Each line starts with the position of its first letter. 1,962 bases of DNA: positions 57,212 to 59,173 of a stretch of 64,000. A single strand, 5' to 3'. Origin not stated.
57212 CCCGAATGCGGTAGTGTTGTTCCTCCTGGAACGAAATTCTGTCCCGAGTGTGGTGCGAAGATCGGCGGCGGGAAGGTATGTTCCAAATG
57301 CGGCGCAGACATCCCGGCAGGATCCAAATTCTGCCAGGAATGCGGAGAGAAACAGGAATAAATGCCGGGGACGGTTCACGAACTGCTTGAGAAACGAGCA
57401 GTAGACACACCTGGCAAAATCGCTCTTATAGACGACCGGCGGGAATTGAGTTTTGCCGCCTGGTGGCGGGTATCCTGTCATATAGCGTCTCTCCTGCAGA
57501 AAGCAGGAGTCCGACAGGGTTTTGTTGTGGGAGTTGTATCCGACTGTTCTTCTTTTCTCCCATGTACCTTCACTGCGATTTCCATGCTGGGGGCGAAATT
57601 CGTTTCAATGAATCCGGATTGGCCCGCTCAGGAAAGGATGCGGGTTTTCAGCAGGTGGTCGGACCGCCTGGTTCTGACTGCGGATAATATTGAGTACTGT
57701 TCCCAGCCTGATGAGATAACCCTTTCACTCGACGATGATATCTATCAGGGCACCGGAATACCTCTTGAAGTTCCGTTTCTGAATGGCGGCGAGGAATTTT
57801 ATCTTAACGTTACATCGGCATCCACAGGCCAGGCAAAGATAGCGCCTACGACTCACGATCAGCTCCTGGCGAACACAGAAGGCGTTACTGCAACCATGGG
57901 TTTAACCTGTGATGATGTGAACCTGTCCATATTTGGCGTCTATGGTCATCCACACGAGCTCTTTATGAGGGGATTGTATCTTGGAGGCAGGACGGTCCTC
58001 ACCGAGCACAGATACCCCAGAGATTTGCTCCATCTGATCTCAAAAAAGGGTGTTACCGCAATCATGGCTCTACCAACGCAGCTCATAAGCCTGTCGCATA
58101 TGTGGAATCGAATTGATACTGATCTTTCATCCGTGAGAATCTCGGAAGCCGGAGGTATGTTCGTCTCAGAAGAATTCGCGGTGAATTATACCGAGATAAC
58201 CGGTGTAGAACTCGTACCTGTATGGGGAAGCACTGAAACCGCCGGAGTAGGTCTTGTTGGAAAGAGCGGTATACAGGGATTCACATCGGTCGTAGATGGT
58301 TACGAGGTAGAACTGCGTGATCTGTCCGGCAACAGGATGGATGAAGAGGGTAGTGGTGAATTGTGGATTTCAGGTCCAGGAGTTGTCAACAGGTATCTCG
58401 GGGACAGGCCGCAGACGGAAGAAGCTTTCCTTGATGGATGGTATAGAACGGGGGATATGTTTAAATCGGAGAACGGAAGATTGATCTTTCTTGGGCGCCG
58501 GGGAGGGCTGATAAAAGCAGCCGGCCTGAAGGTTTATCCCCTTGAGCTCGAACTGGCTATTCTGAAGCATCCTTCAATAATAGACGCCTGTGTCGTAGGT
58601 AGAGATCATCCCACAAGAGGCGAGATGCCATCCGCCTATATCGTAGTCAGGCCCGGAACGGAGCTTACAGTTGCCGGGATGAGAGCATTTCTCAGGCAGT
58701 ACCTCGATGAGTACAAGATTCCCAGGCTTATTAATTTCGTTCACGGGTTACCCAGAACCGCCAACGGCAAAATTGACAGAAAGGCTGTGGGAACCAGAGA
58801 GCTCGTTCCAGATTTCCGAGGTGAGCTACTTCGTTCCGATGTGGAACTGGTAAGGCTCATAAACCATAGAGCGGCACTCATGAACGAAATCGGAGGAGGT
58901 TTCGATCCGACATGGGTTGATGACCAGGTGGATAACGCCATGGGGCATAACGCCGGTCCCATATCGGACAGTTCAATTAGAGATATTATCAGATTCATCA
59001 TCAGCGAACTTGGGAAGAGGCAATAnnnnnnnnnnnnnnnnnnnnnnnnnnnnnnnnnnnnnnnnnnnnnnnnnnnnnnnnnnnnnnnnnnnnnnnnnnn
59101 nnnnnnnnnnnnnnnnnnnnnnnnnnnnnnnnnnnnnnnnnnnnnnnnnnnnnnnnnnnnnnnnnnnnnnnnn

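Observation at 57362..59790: Chorismate-mutase-like domain fused to the C-terminus of an acyl-AMP ligase and TAATG-coupled to a core-only DAHP synthase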

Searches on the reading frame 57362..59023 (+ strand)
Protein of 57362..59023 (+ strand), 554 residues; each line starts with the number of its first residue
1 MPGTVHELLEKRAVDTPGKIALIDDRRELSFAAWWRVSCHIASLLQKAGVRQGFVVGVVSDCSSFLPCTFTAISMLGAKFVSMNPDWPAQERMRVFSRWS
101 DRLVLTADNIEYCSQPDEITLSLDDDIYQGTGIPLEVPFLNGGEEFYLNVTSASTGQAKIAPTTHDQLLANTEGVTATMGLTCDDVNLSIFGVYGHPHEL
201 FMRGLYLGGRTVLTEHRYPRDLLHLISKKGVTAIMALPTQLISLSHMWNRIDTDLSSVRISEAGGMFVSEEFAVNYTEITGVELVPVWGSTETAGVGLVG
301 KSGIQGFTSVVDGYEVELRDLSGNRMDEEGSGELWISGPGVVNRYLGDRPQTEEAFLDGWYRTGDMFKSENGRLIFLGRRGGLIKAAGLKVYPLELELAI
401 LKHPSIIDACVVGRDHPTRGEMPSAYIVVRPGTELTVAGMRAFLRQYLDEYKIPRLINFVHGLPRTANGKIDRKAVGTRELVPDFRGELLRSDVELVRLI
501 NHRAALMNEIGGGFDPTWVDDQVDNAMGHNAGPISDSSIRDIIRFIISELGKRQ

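Call 3: search_protein_families(library=pfam, proteins=[window:57362-59023:+], max_evalue=1)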
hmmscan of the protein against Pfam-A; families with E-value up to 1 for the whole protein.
window:57362-59023:+ (554 aa): 5 families
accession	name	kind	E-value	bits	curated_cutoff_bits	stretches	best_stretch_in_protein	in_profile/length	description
PF00501.34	AMP-binding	-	1e-39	136.9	29.9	1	9-346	1-384/384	AMP-binding enzyme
PF13193.12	AMP-binding_C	-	3.3e-17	63.6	24.5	1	395-470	1-76/76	AMP-binding enzyme C-terminal domain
PF01817.26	CM_2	-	0.00092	19.8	27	1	486-553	2-78/80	Chorismate mutase type II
PF23562.2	AMP-binding_C_3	-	0.04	14.7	20.8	1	386-420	7-42/124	AMP-binding enzyme C-terminal domain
PF23095.1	KH_NusA_C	-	0.13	12.8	34.2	1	299-327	14-43/59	Transcription termination/antitermination protein NusA, KH domain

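Call 4: search_protein_families(library=ncbifam, proteins=[window:57362-59023:+], max_evalue=1)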
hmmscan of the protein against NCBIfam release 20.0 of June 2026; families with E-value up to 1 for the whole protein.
window:57362-59023:+ (554 aa): 103 families (the best 25 are shown)
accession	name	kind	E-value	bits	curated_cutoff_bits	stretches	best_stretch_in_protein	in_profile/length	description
NF004837.0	PRK06187.1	subfamily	1.1e-67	228.5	476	2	151-476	178-518/531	long-chain-fatty-acid--CoA ligase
TIGR01923.1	menE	equivalog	3.9e-52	177.6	330.15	1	36-476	7-442/442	o-succinylbenzoate--CoA ligase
NF005307.0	PRK06839.1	equivalog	5.8e-51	173.6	748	1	9-475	8-488/496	o-succinylbenzoate--CoA ligase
TIGR02262.1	benz_CoA_lig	subfamily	1.1e-47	163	375.25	2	146-473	164-502/508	benzoate-CoA ligase family protein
NF002966.0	PRK03640.1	equivalog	2.5e-47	161.6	556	1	6-476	5-476/483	o-succinylbenzoate--CoA ligase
NF004511.1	PRK05852.1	equivalog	2.8e-46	158.2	650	2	150-478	162-502/505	FadD7 family fatty acid--CoA ligase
NF004114.0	PRK05605.1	equivalog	1.6e-45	155.5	766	2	148-477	226-566/575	long-chain-fatty-acid--CoA ligase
NF004822.0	PRK06178.1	equivalog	3.6e-45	154.6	782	2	148-475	218-562/571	acyl-CoA synthetase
NF006181.0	PRK08314.1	subfamily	5.1e-44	150.5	705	2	148-476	209-550/563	long-chain-fatty-acid--CoA ligase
NF006182.0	PRK08316.1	subfamily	1.9e-43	148.7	663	1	4-473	12-510/523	fatty acyl-CoA synthetase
NF005801.1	PRK07656.1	equivalog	2.4e-41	141.9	657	2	150-472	171-495/500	FadD3 family acyl-CoA ligase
NF005463.0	PRK07059.1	subfamily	5.1e-41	140.7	869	2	123-476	184-552/557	long-chain-fatty-acid--CoA ligase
NF006523.0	PRK08974.1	equivalog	4.2e-40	137.4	884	1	127-476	190-549/561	long-chain-fatty-acid--CoA ligase FadD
NF052580.1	Str24CoAsynCasG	equivalog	3.7e-39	134.5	750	1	6-476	44-546/548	steroid-24-oyl-CoA synthetase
NF005702.0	PRK07514.1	subfamily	5.2e-39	133.9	558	1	151-475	165-495/506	malonyl-CoA synthase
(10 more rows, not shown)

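Call 5: find_homologous_proteins(query=window:57362-59023:+, max_evalue=1e-20)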
Query window:57362-59023:+ (554 aa): 409 proteins with E <= 1e-20 among 8000 candidates; the best 120 are listed.
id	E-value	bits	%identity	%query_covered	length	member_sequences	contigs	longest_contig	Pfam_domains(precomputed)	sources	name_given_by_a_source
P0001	0.0e+0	1172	92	100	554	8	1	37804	PF00501.35,PF13193.13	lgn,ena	-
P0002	0.0e+0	1078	83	100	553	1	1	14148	PF00501.35,PF13193.13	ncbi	-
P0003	0.0e+0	1068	83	100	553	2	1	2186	PF00501.35,PF13193.13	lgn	-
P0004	0.0e+0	1063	82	100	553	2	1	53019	PF00501.35,PF13193.13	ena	-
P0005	0.0e+0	1062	82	100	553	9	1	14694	PF00501.35,PF13193.13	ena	-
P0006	0.0e+0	1056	82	100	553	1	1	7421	PF00501.35,PF13193.13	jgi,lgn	-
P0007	0.0e+0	1054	82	100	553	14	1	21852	PF00501.35,PF13193.13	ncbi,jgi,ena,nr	ncbi:hypothetical protein DRQ25_04030 [Candidatus Fermentibacteria bacterium]|nr:MAG: hypothetical p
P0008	0.0e+0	1053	82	100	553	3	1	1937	PF00501.35,PF13193.13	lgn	-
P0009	0.0e+0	1041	81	100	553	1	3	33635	PF00501.35,PF13193.13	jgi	-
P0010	0.0e+0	1034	80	100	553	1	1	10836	PF00501.35,PF13193.13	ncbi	ncbi:MAG: AMP-binding protein [Candidatus Fermentibacteria bacterium]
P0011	0.0e+0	1027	83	100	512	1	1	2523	PF00501.35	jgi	jgi:acyl-CoA synthetase (AMP-forming)/AMP-acid ligase II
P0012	0.0e+0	1016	79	100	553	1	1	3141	PF00501.35,PF13193.13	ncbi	-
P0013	1.2e-297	1006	78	100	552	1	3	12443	PF00501.35,PF13193.13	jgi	-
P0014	2.6e-297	1005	78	100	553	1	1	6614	PF00501.35,PF13193.13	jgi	-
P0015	1.8e-296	1002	78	100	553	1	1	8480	PF00501.35,PF13193.13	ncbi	-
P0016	7.2e-295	997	78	100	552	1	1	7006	PF00501.35,PF13193.13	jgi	jgi:acyl-CoA synthetase (AMP-forming)/AMP-acid ligase II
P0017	3.5e-273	925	73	100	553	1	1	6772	PF00501.35,PF13193.13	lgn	-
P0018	5.7e-271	918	73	100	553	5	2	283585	PF00501.35,PF13193.13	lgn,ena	-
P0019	1.3e-270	917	73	100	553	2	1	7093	PF00501.35,PF13193.13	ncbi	-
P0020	1.5e-268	910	73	100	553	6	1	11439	PF00501.35,PF13193.13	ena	-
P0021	5.2e-267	905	71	100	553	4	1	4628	PF00501.35,PF13193.13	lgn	-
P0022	1.3e-266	904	72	100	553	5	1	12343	PF00501.35,PF13193.13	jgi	jgi:acyl-coenzyme A synthetase/AMP-(fatty) acid ligase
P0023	4.6e-266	902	71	100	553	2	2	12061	PF00501.35,PF13193.13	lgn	-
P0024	1.2e-265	900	72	100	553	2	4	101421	PF00501.35,PF13193.13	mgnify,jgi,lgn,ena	mgnify:CR=1 FL=1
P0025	3.0e-264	896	71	100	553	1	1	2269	PF00501.35,PF13193.13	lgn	-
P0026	6.9e-263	891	71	100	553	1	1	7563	PF00501.35,PF13193.13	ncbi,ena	-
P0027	5.0e-258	875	69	100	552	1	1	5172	PF00501.35,PF13193.13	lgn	-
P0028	4.2e-256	869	69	100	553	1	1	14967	PF00501.35,PF13193.13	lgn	-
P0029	2.0e-255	867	69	100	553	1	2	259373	PF00501.35,PF13193.13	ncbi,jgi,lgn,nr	ncbi:MAG: hypothetical protein AVO35_03270 [Candidatus Aegiribacteria sp. MLS_C]|nr:MAG: hypothetica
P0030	1.2e-250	851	68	100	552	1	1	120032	PF00501.35,PF13193.13,PF01817.27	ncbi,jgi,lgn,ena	-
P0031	9.2e-250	848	67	100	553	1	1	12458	PF00501.35,PF13193.13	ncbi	-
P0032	5.6e-249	845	70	96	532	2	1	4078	PF00501.35,PF13193.13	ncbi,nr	ncbi:MAG: AMP-binding protein, partial [Candidatus Aegiribacteria sp.]|nr:AMP-binding protein [Candi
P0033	6.3e-240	815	66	99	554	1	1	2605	PF00501.35,PF13193.13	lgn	-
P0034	6.1e-230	782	64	99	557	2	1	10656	PF00501.35,PF13193.13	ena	-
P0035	3.4e-229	780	63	99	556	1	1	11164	PF00501.35,PF13193.13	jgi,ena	-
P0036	5.5e-228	776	64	99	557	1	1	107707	PF00501.35,PF13193.13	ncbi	-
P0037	5.7e-228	776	67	93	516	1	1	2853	PF00501.35,PF13193.13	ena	-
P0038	2.9e-225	767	63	99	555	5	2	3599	PF00501.35,PF13193.13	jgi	jgi:long-chain acyl-CoA synthetase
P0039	7.5e-225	766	62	99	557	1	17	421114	PF00501.35,PF13193.13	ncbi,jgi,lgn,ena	-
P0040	2.9e-218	744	60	99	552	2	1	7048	PF00501.35,PF13193.13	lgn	-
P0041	4.4e-218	743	62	99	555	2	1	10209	PF00501.35,PF13193.13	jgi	jgi:acyl-CoA synthetase (AMP-forming)/AMP-acid ligase II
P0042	8.0e-217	739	61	99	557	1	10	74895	PF00501.35,PF13193.13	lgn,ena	-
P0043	9.9e-214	729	58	99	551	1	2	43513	PF00501.35,PF13193.13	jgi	jgi:long-chain acyl-CoA synthetase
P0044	1.5e-213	728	60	96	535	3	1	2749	PF00501.35,PF13193.13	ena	-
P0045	4.2e-212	724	60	96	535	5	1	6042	PF00501.35,PF13193.13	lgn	-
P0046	2.1e-211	721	57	99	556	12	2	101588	PF00501.35,PF13193.13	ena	-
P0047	6.8e-204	696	57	100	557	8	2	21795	PF00501.35,PF13193.13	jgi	-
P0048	8.3e-203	693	57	99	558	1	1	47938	PF00501.35,PF13193.13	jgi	jgi:long-chain acyl-CoA synthetase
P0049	4.6e-202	690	56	99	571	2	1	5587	PF00501.35,PF13193.13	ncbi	-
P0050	8.0e-199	680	57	99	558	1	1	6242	PF00501.35,PF13193.13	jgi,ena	-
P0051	5.0e-196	671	77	68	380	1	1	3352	PF00501.35,PF13193.13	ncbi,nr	ncbi:MAG: AMP-binding protein, partial [Candidatus Aegiribacteria sp.]|nr:AMP-binding protein [Candi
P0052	7.6e-190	650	54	99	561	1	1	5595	PF00501.35,PF13193.13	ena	-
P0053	4.6e-189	648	52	100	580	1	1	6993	PF00501.35,PF13193.13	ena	-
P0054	2.5e-185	635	52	99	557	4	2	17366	PF00501.35,PF13193.13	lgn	-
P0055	7.3e-183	627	52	99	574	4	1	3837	PF00501.35,PF13193.13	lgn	-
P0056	1.1e-181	623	52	99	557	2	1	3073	PF00501.35,PF13193.13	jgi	jgi:long-chain acyl-CoA synthetase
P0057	6.4e-181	621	52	99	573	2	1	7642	PF00501.35,PF13193.13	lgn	-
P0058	3.6e-180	618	52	99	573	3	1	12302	PF00501.35,PF13193.13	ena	-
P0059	2.1e-179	616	52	99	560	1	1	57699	PF00501.35,PF13193.13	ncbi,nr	ncbi:MAG: AMP-binding protein [Candidatus Sabulitectum sp.]|nr:AMP-binding protein [Candidatus Sabul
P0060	2.3e-179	616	52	99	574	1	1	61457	PF00501.35,PF13193.13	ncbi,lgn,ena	-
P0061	2.6e-179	615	52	99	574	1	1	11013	PF00501.35,PF13193.13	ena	-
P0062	2.8e-179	615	52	99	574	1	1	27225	PF00501.35,PF13193.13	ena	-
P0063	6.3e-179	614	52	99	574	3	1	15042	PF00501.35,PF13193.13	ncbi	-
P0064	9.5e-179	613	51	99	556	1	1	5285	PF00501.35,PF13193.13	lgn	-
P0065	2.1e-178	612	52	99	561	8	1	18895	PF00501.35,PF13193.13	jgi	-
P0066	2.2e-178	612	51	99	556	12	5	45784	PF00501.35,PF13193.13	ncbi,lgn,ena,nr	ncbi:MAG TPA: AMP-binding protein [Candidatus Sabulitectum sp.]|nr:AMP-binding protein [Candidatus S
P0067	4.5e-178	611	51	99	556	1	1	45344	PF00501.35,PF13193.13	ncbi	-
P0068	5.3e-178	611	51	99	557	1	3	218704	PF00501.35,PF13193.13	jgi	jgi:long-chain acyl-CoA synthetase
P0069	8.2e-178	610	51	99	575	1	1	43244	PF00501.35,PF13193.13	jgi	-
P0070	9.0e-178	610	51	99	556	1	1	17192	PF00501.35,PF13193.13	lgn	-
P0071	1.3e-177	610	51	99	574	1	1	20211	PF00501.35,PF13193.13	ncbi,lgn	-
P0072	1.9e-177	609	50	99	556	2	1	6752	PF00501.35,PF13193.13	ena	-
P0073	2.3e-177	609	51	99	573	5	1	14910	PF00501.35,PF13193.13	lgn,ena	-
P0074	2.5e-177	609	51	99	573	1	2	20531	PF00501.35,PF13193.13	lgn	-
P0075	3.8e-177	608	51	99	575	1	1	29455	PF00501.35,PF13193.13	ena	-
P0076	1.7e-176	606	51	99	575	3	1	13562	PF00501.35,PF13193.13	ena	-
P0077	4.2e-176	605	50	99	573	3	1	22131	PF00501.35,PF13193.13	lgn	-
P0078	7.9e-176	604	49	99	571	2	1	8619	PF00501.35,PF13193.13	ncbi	-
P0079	6.6e-175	601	51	97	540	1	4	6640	PF00501.35,PF13193.13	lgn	-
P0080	7.9e-175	601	52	99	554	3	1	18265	PF00501.35,PF13193.13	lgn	-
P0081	1.7e-174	599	51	99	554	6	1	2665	PF00501.35,PF13193.13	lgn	-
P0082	3.7e-174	598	51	97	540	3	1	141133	PF00501.35,PF13193.13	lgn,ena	-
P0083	4.4e-174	598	51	99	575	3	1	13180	PF00501.35,PF13193.13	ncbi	-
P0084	1.0e-173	597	52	99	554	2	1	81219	PF00501.35,PF13193.13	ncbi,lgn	-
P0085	1.7e-173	596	51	99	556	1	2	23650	PF00501.35,PF13193.13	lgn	-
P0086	2.2e-172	592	51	99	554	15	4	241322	PF00501.35,PF13193.13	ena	-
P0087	1.0e-171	590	49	99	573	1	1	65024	PF00501.35,PF13193.13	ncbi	-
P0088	8.9e-171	587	50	99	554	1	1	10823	PF00501.35,PF13193.13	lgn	-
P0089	1.2e-170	587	51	99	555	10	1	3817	PF00501.35,PF13193.13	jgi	-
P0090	2.9e-170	585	50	97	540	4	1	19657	PF00501.35,PF13193.13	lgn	-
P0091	2.3e-169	582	51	100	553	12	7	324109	PF00501.35,PF13193.13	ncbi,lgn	-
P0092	6.5e-168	578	50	97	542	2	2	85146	PF00501.35,PF13193.13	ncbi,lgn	-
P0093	5.2e-167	575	53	93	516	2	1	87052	PF00501.35,PF13193.13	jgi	jgi:long-chain acyl-CoA synthetase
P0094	7.5e-167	574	49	99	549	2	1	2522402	PF00501.35,PF13193.13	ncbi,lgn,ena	-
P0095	8.9e-167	574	64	73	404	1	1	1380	PF00501.35,PF13193.13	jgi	jgi:acyl-CoA synthetase (AMP-forming)/AMP-acid ligase II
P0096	3.5e-165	569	49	100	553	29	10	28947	PF00501.35,PF13193.13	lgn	-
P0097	1.1e-164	567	48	100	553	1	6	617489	PF00501.35,PF13193.13,PF01817.27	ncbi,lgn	-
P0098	2.9e-162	559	47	99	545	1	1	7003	PF00501.35,PF13193.13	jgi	jgi:acyl-CoA synthetase (AMP-forming)/AMP-acid ligase II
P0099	2.7e-161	556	47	99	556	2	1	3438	PF00501.35,PF13193.13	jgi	jgi:long-chain acyl-CoA synthetase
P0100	1.4e-158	547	46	99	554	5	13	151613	PF00501.35,PF13193.13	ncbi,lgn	-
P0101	4.9e-158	545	47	100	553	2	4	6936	PF00501.35,PF13193.13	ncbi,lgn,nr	ncbi:AMP-binding protein [Candidatus Fermentibacteria bacterium]|nr:AMP-binding protein [Candidatus 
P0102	3.6e-154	532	50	99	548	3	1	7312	PF00501.35,PF13193.13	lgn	-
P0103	3.0e-146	506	49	88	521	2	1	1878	PF00501.35,PF13193.13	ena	-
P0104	8.2e-143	495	47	91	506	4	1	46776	PF00501.35,PF13193.13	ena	-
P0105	1.3e-141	491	53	73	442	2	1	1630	PF16363.12,PF00501.35,PF13193.13,PF01370.28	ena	-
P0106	8.0e-131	455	56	68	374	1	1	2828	PF00501.35,PF13193.13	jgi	-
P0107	1.4e-111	392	49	69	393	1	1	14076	PF00501.35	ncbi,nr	ncbi:acyl--CoA ligase, partial [Candidatus Fermentibacterales bacterium]|nr:acyl--CoA ligase [Candid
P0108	7.3e-111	389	55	57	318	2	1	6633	PF00501.35,PF13193.13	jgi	jgi:acyl-CoA synthetase (AMP-forming)/AMP-acid ligase II/chorismate mutase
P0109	1.2e-82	296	33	98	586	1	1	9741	PF00501.35,PF13193.13,PF01817.27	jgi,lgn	-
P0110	3.1e-82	295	33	98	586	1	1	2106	PF00501.35,PF13193.13,PF01817.27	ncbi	-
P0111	1.9e-81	292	33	98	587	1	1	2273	PF00501.35,PF13193.13,PF01817.27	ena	-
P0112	2.6e-81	292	35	98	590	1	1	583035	PF00501.35,PF13193.13,PF01817.27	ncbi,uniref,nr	ncbi:acid--CoA ligase [candidate division LCP-89 bacterium B3_LCP]|uniref:chorismate mutase n=1 Tax=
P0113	3.7e-80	288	34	98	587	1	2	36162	PF00501.35,PF13193.13,PF01817.27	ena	-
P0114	3.8e-80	288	39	74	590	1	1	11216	PF00501.35,PF13193.13,PF01817.27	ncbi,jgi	jgi:long-chain acyl-CoA synthetase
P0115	1.6e-79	286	40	77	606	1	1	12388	PF00501.35,PF13193.13,PF01817.27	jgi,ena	-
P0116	2.0e-79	286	34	98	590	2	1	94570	PF00501.35,PF13193.13,PF01817.27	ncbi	-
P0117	3.4e-79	285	32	98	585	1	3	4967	PF00501.35,PF13193.13,PF01817.27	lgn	-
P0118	3.7e-79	285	32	98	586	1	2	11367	PF00501.35,PF13193.13,PF01817.27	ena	-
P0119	3.8e-79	285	33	98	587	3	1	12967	PF00501.35,PF13193.13,PF01817.27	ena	-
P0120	1.2e-78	283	35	86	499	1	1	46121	PF00501.35,PF13193.13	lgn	-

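Call 6: find_encoding_contigs(protein=window:57362-59023:+, flank=6000, max_places=6)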
Protein window:57362-59023:+ (554 aa): 4 contigs read that carry it; 3 places shown.
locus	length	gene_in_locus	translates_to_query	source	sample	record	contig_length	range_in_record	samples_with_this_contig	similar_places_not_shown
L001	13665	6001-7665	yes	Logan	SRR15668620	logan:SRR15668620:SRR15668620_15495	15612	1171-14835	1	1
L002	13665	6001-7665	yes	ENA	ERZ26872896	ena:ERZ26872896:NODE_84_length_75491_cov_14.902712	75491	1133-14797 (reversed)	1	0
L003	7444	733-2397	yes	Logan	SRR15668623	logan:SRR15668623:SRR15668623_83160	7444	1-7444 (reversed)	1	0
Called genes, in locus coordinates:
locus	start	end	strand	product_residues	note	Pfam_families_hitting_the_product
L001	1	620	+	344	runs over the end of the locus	PF05343:Peptidase_M42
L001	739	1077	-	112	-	-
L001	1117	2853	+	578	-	PF16949:ABC_tran_2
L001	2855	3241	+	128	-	PF03652:RuvX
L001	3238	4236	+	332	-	PF02618:YceG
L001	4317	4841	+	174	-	-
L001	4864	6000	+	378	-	PF13421:Band_7_1, PF01145:Band_7, PF17032:Zn_ribbon_15 (faint), PF18912:DZR_2 (faint), PF12773:DZR, PF13240:Zn_Ribbon_1 (weak), PF13248:Zn_ribbon_3 (weak), PF13240:Zn_Ribbon_1 (weak)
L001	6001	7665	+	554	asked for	PF00501:AMP-binding, PF13193:AMP-binding_C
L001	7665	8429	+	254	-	PF00793:DAHP_synth_1, PF03102:NeuB (weak)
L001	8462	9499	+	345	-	PF00365:PFK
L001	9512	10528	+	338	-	PF00044:Gp_dh_N, PF02800:Gp_dh_C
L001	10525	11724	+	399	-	PF00162:PGK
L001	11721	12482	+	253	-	PF00121:TIM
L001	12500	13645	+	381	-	PF13439:Glyco_transf_4, PF20706:GT4-conflict (weak), PF00534:Glycos_transf_1, PF13692:Glyco_trans_1_4, PF13524:Glyco_trans_1_2 (weak)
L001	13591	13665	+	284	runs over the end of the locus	?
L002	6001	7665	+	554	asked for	PF00501:AMP-binding, PF13193:AMP-binding_C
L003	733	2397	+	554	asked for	PF00501:AMP-binding, PF13193:AMP-binding_C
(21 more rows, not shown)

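Call 8: find_encoding_contigs(protein=P0112, flank=8000, max_places=3)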
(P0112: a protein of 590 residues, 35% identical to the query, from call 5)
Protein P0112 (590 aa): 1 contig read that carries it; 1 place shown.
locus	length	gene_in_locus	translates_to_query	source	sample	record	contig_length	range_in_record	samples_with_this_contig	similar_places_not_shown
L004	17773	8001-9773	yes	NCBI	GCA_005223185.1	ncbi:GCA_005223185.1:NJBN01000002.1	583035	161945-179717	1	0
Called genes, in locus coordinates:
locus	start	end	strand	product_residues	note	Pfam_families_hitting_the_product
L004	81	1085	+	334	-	PF04015:DUF362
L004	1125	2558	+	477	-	PF03951:Gln-synt_N, PF00120:Gln-synt_C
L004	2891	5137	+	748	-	PF08309:LVIVD (weak), PF18962:Por_Secre_tail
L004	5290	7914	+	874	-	-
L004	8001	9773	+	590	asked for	PF00501:AMP-binding, PF13193:AMP-binding_C, PF01817:CM_2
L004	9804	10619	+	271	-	PF00793:DAHP_synth_1, PF03102:NeuB (weak)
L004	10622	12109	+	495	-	PF01943:Polysacc_synt, PF13440:Polysacc_synt_3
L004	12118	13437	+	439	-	PF02310:B12-binding, PF04055:Radical_SAM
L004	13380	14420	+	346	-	PF04055:Radical_SAM, PF13186:SPASM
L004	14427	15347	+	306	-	PF03279:Lip_A_acyltrans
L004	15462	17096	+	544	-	PF13231:PMT_2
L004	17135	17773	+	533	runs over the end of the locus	PF13231:PMT_2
